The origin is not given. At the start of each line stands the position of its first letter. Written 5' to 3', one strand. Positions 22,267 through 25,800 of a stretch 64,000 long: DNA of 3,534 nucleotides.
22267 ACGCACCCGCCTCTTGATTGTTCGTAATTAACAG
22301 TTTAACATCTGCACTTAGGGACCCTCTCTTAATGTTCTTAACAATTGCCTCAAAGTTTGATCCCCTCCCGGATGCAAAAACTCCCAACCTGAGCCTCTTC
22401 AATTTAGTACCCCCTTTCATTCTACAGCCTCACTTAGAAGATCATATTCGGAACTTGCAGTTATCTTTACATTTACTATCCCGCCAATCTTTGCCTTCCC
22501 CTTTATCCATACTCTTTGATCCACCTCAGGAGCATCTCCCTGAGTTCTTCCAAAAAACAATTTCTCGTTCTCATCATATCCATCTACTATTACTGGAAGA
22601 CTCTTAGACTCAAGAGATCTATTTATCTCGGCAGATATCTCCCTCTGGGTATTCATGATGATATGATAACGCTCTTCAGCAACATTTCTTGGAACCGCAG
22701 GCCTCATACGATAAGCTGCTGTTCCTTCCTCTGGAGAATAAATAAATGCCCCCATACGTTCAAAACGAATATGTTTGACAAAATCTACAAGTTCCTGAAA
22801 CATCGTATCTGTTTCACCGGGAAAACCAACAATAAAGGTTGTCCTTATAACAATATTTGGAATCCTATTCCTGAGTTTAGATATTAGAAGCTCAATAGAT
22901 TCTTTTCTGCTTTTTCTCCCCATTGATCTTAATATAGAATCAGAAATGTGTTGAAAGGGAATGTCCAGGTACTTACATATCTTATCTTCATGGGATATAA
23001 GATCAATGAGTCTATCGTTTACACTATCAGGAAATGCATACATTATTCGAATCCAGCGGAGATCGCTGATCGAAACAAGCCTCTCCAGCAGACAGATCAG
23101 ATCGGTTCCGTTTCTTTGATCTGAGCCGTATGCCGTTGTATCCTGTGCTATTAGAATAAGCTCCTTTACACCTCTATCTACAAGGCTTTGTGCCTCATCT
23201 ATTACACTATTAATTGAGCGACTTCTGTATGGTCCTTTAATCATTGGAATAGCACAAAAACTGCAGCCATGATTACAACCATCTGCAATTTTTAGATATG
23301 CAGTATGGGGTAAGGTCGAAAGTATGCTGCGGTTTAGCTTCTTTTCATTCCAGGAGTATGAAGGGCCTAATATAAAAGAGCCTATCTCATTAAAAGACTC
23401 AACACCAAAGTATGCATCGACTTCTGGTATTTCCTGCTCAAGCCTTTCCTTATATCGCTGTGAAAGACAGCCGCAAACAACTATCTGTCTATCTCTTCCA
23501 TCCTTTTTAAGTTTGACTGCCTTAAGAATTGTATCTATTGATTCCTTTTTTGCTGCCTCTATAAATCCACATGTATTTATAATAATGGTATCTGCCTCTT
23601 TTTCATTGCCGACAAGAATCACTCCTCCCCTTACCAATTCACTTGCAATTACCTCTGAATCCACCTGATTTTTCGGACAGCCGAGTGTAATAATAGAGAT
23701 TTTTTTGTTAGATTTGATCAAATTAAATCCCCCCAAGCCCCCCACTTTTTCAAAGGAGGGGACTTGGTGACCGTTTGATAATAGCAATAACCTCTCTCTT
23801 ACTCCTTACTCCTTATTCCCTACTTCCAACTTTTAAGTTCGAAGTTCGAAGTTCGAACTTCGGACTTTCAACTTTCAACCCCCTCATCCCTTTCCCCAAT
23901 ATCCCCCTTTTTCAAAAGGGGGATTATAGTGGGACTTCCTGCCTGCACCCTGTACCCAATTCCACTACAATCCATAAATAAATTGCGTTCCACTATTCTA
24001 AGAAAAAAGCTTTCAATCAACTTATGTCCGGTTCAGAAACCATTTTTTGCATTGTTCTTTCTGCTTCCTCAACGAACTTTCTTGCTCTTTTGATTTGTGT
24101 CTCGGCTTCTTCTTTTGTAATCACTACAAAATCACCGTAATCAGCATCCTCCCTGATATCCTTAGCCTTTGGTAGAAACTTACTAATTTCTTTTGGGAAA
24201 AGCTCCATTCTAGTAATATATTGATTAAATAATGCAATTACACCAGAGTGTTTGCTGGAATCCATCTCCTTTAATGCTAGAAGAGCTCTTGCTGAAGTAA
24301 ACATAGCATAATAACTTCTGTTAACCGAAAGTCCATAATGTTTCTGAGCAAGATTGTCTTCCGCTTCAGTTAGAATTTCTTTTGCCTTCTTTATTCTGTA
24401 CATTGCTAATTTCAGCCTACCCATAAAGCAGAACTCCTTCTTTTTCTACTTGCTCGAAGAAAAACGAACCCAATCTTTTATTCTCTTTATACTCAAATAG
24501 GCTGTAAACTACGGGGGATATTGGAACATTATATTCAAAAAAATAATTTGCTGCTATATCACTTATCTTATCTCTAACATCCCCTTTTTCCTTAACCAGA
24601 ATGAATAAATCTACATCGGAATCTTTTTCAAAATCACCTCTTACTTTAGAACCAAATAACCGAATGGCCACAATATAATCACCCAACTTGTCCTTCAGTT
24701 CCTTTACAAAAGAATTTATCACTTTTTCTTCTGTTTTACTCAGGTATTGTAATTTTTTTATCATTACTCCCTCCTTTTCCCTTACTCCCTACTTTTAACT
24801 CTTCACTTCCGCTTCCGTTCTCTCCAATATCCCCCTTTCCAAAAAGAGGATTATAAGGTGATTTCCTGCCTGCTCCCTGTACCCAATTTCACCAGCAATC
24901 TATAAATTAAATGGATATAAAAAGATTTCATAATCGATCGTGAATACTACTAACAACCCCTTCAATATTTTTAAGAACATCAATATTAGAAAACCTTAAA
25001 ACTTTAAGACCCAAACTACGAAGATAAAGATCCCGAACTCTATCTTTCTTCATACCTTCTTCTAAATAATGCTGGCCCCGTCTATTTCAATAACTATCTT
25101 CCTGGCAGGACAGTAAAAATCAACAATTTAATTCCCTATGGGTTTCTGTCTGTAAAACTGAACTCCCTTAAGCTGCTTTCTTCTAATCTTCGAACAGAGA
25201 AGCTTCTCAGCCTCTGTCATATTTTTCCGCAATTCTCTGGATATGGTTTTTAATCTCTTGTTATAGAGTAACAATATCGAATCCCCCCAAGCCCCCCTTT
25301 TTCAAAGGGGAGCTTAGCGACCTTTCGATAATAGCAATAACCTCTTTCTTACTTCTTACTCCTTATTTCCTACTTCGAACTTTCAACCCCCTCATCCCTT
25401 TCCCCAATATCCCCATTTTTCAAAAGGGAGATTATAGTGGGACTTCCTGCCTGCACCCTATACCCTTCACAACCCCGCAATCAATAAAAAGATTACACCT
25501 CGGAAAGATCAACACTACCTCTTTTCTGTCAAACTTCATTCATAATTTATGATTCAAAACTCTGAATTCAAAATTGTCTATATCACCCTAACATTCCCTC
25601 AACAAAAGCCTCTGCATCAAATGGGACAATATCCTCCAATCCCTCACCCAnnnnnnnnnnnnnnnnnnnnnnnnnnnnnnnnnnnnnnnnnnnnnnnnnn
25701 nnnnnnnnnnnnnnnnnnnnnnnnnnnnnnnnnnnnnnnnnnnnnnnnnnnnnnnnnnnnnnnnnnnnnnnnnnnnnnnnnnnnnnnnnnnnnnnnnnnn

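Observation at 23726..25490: Three copies of a ~150-260 bp structured repeat element bracket a small inserted island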

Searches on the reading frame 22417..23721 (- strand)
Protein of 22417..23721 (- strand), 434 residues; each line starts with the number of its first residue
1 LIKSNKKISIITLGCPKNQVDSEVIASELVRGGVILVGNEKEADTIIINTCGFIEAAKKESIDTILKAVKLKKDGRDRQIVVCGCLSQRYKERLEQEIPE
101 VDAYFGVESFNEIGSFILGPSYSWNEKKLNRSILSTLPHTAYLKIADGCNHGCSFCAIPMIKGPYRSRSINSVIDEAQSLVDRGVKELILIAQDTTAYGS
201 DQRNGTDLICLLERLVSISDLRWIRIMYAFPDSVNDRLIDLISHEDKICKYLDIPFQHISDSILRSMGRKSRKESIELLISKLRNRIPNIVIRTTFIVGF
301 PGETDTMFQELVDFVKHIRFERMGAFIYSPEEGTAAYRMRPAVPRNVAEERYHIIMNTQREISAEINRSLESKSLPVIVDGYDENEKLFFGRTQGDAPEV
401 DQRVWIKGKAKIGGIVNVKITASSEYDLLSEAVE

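Call 14: search_protein_families(library=pfam, proteins=[window:22417-23721:-], max_evalue=0.01)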
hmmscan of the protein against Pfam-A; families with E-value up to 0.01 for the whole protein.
window:22417-23721:- (434 aa): 5 families
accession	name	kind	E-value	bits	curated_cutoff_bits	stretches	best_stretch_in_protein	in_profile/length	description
PF00919.26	UPF0004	-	4e-28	97.8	27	1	7-106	1-98/98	Uncharacterized protein family UPF0004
PF04055.27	Radical_SAM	-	3.8e-24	86.2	29.5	1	145-315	3-166/166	Radical SAM superfamily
PF18693.7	TRAM_2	-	2e-17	63.5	27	1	374-433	4-63/63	TRAM domain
PF01938.26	TRAM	-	0.00019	21.7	21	1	373-433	6-61/61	TRAM domain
PF16575.11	CLP1_P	-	0.0038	17.5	26.6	1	39-92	99-145/188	mRNA cleavage and polyadenylation factor CLP1 P-loop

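Call 25: find_homologous_proteins(query=window:22417-23721:-, max_evalue=1e-60)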
Query window:22417-23721:- (434 aa): 7992 proteins with E <= 1e-60 among 8000 candidates; the best 120 are listed.
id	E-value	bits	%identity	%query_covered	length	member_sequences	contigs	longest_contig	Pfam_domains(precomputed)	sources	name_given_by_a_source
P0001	2.6e-286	967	100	100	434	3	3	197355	PF04055.28,PF00919.27,PF18693.8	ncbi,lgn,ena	-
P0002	7.1e-215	732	73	100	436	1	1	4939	PF04055.28,PF00919.27,PF01938.27,PF18693.8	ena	-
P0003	9.2e-213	725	72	100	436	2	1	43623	PF04055.28,PF00919.27,PF01938.27,PF18693.8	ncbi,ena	-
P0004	6.3e-189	646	64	99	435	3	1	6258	PF04055.28,PF00919.27,PF18693.8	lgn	-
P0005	8.0e-186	636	62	100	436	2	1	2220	PF04055.28,PF00919.27,PF18693.8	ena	-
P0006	2.9e-184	631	62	99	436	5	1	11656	PF04055.28,PF00919.27,PF18693.8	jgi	-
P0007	6.3e-178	610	61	98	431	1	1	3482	PF04055.28,PF00919.27,PF18693.8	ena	-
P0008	1.1e-176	606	61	98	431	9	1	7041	PF04055.28,PF00919.27,PF18693.8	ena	-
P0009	4.3e-176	604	63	99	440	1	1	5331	PF04055.28,PF00919.27,PF18693.8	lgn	-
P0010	5.8e-175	600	60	99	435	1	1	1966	PF04055.28,PF00919.27,PF18693.8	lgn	-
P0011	2.8e-174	598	63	95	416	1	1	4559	PF04055.28,PF00919.27,PF01938.27,PF18693.8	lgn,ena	-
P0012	3.3e-174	598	58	99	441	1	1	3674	PF04055.28,PF00919.27,PF18693.8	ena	-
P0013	1.1e-173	596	60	100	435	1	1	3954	PF04055.28,PF00919.27,PF01938.27,PF18693.8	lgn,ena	-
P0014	1.2e-173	596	58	99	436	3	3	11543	PF04055.28,PF00919.27,PF18693.8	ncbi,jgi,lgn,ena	-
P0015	5.3e-171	587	60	99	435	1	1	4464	PF04055.28,PF00919.27,PF18693.8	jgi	jgi:ribosomal protein S12 methylthiotransferase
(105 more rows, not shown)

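Call 26: find_encoding_contigs(protein=P0003, flank=10000, max_places=4)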
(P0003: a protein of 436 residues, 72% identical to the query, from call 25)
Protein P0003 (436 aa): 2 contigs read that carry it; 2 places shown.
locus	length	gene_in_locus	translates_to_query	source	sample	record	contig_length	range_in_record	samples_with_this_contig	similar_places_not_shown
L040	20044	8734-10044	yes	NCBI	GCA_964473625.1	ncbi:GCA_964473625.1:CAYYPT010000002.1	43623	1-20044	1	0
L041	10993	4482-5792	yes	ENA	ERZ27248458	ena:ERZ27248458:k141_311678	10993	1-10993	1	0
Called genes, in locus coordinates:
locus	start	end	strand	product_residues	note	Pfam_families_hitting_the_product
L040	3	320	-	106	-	?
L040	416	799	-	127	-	PF08821:CGGC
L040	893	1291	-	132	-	PF10990:DUF2809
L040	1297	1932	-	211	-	PF18955:DUF5698, PF10035:DUF2179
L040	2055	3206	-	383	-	PF14684:Tricorn_C1, PF14685:PDZ_Tricorn, PF03572:Peptidase_S41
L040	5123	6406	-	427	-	PF08245:Mur_ligase_M, PF02875:Mur_ligase_C, PF27239:FOL3_C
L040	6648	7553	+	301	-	PF04389:Peptidase_M28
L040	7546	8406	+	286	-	PF06325:PrmA, PF01135:PCMT (weak), PF05175:MTS, PF02475:TRM5-TYW2_MTfase (weak), PF13847:Methyltransf_31, PF08241:Methyltransf_11 (weak), PF13649:Methyltransf_25 (weak)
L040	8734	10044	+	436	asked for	PF00919:UPF0004, PF04055:Radical_SAM, PF01938:TRAM (weak), PF18693:TRAM_2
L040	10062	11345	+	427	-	PF20094:GWxTD_dom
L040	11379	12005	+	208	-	PF00551:Formyl_trans_N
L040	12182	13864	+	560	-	PF02142:MGS, PF01808:AICARFT_IMPCHas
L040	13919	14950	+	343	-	PF06723:MreB_Mbl, PF00022:Actin (weak), PF00012:HSP70, PF14450:FtsA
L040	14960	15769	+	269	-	PF04085:MreC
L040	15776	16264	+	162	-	PF04093:MreD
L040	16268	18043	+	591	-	PF03717:PBP_dimer, PF00905:Transpeptidase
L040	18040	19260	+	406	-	PF01098:FTSW_RODA_SPOVE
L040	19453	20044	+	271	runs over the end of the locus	PF00515:TPR_1 (faint), PF07719:TPR_2 (faint), PF12895:ANAPC3 (faint), PF13181:TPR_8 (faint), PF13428:TPR_14 (faint), PF13525:YfiO (weak), PF21033:RMD1-3 (weak), PF13174:TPR_6, +2 more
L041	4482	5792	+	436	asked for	PF00919:UPF0004, PF04055:Radical_SAM, PF01938:TRAM (weak), PF18693:TRAM_2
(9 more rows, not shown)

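Call 27: find_encoding_contigs(protein=P0002, flank=10000, max_places=4)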
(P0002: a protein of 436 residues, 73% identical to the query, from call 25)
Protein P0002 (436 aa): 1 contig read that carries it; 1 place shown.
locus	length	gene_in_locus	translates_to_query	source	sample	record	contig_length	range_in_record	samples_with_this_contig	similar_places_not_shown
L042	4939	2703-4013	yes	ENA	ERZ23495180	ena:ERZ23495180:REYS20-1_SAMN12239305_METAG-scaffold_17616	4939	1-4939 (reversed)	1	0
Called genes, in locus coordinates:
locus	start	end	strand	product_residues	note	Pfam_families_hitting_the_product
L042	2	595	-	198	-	?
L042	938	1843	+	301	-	PF04389:Peptidase_M28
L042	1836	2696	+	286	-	PF06325:PrmA, PF01135:PCMT (weak), PF02475:TRM5-TYW2_MTfase, PF05175:MTS, PF01170:UPF0020 (weak), PF13847:Methyltransf_31, PF08241:Methyltransf_11, PF13649:Methyltransf_25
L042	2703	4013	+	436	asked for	PF00919:UPF0004, PF04055:Radical_SAM, PF01938:TRAM (weak), PF18693:TRAM_2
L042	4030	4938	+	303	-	?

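Call 31: find_encoding_contigs(protein=P0004, flank=10000, max_places=3)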
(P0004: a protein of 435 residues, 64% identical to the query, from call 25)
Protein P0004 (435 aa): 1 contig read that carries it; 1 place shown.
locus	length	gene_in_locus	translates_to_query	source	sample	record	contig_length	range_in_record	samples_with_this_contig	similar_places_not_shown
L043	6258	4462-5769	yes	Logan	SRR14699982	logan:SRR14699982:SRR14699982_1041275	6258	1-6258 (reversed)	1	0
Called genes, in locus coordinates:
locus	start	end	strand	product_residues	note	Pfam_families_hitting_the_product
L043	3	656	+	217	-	?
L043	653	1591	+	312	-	PF01040:UbiA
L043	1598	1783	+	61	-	PF00037:Fer4, PF13237:Fer4_10, PF14697:Fer4_21 (weak), PF12838:Fer4_7, PF13187:Fer4_9, PF25160:LdpA_Fe-S-bd (weak), PF12797:Fer4_2 (weak), PF00037:Fer4 (weak), +5 more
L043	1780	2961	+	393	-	PF00890:FAD_binding_2 (weak), PF01266:DAO (faint), PF01494:FAD_binding_3, PF03486:HI0933_like (weak), PF07992:Pyr_redox_2 (weak), PF12831:FAD_oxidored, PF13450:NAD_binding_8 (faint), PF22578:GGR_cat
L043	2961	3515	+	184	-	PF01066:CDP-OH_P_transf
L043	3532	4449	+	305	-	PF02881:SRP54_N, PF13191:AAA_16 (weak), PF13604:AAA_30 (weak), PF00448:SRP54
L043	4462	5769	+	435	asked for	PF00919:UPF0004, PF04055:Radical_SAM, PF18693:TRAM_2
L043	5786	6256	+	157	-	?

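Call 32: find_encoding_contigs(protein=P0006, flank=10000, max_places=3)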
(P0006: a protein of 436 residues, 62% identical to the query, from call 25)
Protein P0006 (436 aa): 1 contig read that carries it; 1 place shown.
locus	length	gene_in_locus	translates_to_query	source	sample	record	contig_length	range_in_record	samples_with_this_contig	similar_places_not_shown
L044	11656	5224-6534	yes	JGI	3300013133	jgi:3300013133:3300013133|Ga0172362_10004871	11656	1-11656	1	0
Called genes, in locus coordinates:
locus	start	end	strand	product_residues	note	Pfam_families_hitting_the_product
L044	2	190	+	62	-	?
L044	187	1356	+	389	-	PF00890:FAD_binding_2 (weak), PF01266:DAO (weak), PF01494:FAD_binding_3, PF03486:HI0933_like (weak), PF07992:Pyr_redox_2 (weak), PF12831:FAD_oxidored, PF13450:NAD_binding_8 (weak), PF22578:GGR_cat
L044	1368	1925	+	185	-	PF01066:CDP-OH_P_transf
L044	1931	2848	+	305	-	PF02881:SRP54_N, PF25199:nSTAND_NTPase5 (faint), PF06414:Zeta_toxin (weak), PF13191:AAA_16 (weak), PF13604:AAA_30 (weak), PF00448:SRP54, PF13401:AAA_22 (weak)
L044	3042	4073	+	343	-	PF03781:FGE-sulfatase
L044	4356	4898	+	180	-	PF01797:Y1_Tnp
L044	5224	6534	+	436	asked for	PF00919:UPF0004, PF04055:Radical_SAM, PF18693:TRAM_2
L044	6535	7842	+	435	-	PF20094:GWxTD_dom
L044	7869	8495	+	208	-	PF00551:Formyl_trans_N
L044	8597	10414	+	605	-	PF02543:Carbam_trans_N, PF16861:Carbam_trans_C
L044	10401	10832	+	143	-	PF19588:SxtJ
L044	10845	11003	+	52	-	PF19451:DUF5989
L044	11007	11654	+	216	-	?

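Call 33: find_encoding_contigs(protein=P0009, flank=10000, max_places=3)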
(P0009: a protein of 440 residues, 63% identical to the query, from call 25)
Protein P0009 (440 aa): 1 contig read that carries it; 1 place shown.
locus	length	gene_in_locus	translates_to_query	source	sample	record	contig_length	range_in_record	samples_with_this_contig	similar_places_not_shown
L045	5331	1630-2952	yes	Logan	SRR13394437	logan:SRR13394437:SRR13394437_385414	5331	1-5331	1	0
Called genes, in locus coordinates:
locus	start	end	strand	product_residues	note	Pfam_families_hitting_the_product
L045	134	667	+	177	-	PF01066:CDP-OH_P_transf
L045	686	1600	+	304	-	PF06414:Zeta_toxin (weak), PF00448:SRP54, PF01656:CbiA (faint), PF13245:AAA_19 (weak), PF13401:AAA_22 (weak), PF13604:AAA_30 (weak)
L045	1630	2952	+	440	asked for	PF00919:UPF0004, PF04055:Radical_SAM, PF18693:TRAM_2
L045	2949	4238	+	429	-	PF20094:GWxTD_dom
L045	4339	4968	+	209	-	PF00551:Formyl_trans_N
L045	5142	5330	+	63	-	?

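Call 55: list_cluster_members(proteins=[P0001, P0003, P0121])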
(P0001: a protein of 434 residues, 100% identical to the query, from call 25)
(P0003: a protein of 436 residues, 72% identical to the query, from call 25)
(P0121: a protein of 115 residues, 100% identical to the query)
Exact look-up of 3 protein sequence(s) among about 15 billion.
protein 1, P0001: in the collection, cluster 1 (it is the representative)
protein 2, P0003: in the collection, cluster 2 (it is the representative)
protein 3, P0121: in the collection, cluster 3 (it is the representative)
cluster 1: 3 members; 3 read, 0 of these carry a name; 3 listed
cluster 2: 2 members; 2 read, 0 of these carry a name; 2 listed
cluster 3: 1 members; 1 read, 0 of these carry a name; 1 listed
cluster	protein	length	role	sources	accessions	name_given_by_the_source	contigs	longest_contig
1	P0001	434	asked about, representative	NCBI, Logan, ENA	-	-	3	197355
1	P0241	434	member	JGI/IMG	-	-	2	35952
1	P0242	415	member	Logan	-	-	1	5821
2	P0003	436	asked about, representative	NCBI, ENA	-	-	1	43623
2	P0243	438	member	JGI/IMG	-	-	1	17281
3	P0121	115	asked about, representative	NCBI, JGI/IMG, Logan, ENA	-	-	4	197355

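Call 56: find_encoding_contigs(protein=P0241, flank=10000, max_places=4)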
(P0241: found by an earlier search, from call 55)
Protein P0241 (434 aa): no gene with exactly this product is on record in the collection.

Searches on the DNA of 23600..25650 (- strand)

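Call 9: search_rna_families(source=window, start=23600, end=25650, threshold=evalue, max_evalue=10, show_alignments=3)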
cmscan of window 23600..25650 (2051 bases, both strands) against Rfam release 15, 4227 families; matches with E-value up to 10: 5.
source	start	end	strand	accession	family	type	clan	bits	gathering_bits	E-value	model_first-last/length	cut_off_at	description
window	24505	24591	-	RF00643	MIR171_1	Gene; miRNA;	CL00099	27.4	48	0.023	1-101/101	no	MIR171_1 microRNA precursor family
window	23997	24076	-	RF01176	snR78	Gene; snRNA; snoRNA; CD-box;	CL00063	19.1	48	9.8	1-82/82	no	Small nucleolar RNA snR78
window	24813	24926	-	RF01632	ceN42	Gene; snRNA; snoRNA; HACA-box;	-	17.9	42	7.6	1-130/130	no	Caenorhabditis snoRNA ceN42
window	24372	24385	+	RF00489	ctRNA_p42d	Gene; antisense;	-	15.9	50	6.6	1-46/46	no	ctRNA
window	23712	23766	+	RF01822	RsaJ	Gene; sRNA;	-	13.2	100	4.3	233-287/287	no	RNA Staph. aureus A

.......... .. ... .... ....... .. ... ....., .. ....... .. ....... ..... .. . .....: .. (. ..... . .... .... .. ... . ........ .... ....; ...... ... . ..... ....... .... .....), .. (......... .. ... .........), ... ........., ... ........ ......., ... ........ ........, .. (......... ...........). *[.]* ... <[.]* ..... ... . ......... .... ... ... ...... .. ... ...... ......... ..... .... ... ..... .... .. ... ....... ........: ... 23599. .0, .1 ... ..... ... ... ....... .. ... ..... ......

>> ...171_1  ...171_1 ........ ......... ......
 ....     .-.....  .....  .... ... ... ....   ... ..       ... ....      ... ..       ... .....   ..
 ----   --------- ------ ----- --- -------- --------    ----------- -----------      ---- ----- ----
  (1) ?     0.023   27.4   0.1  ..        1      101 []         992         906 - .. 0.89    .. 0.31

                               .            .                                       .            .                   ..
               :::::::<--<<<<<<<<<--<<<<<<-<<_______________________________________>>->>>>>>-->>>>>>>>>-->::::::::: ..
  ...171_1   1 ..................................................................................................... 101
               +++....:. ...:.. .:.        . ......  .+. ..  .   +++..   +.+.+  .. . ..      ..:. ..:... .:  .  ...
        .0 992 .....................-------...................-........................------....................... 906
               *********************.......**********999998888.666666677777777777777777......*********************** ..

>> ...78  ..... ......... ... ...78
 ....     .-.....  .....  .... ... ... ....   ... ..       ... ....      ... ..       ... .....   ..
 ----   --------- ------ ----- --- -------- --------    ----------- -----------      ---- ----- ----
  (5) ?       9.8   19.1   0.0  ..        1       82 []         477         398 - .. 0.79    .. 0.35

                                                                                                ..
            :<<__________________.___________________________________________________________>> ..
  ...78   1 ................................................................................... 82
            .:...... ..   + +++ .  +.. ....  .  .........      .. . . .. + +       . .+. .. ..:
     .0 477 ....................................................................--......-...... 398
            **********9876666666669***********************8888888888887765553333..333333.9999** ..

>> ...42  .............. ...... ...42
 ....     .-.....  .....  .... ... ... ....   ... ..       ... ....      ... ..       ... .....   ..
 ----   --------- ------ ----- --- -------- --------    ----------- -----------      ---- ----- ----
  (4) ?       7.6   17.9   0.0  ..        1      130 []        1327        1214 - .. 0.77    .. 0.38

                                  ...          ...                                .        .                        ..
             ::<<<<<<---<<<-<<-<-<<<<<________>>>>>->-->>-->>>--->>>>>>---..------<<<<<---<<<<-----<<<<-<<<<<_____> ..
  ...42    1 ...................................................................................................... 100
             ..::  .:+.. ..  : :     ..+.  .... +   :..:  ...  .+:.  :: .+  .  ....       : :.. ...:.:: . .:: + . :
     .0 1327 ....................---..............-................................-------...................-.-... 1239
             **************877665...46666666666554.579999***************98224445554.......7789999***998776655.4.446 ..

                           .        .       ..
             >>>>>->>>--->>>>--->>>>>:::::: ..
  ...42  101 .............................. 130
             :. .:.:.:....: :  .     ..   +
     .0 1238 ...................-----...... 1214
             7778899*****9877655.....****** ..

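Call 84: search_dna_similar(query=window:25275-25582:-, collection=plasmids, mode=distant, max_evalue=0.01, max_rows=10)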
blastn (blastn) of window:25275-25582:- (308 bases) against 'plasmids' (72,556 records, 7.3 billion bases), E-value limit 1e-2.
No match.

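Call 85: search_dna_similar(query=window:23722-24016:-, collection=phages, mode=distant, max_evalue=0.01, max_rows=10)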
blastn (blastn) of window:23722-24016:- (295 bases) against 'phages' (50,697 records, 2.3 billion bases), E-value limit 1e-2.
No match.

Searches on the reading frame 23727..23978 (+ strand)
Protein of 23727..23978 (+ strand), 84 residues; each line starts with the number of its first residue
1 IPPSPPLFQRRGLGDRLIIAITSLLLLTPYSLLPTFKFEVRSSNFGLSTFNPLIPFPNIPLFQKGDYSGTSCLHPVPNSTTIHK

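Call 74: search_protein_representatives(alignment_id=A3)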
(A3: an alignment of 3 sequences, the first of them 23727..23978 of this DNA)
Query: 3 sequences, 84 profile positions. Proteins with E-value up to 0.001 (for the whole library): 3; up to 1e-10: 1; up to 1e-30: 1. The best 3 are listed.
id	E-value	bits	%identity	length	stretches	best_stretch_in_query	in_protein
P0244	2.9e-47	174.8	-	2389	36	31-57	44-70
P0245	2.0e-09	53.5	-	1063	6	54-81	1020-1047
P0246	2.5e-05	40.4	-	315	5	37-70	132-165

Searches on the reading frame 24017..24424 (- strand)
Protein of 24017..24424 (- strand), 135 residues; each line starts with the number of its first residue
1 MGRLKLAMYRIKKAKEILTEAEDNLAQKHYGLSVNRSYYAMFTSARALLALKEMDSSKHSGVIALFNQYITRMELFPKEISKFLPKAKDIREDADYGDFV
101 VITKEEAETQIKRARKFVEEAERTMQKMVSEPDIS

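Call 14: search_protein_families(library=pfam, proteins=[window:24017-24424:-], max_evalue=0.01)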
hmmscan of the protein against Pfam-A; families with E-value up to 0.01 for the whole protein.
window:24017-24424:- (135 aa): 1 family
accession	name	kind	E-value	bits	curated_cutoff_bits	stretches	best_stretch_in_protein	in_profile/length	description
PF05168.19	HEPN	-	3.8e-23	82.3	22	1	9-122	3-115/117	HEPN domain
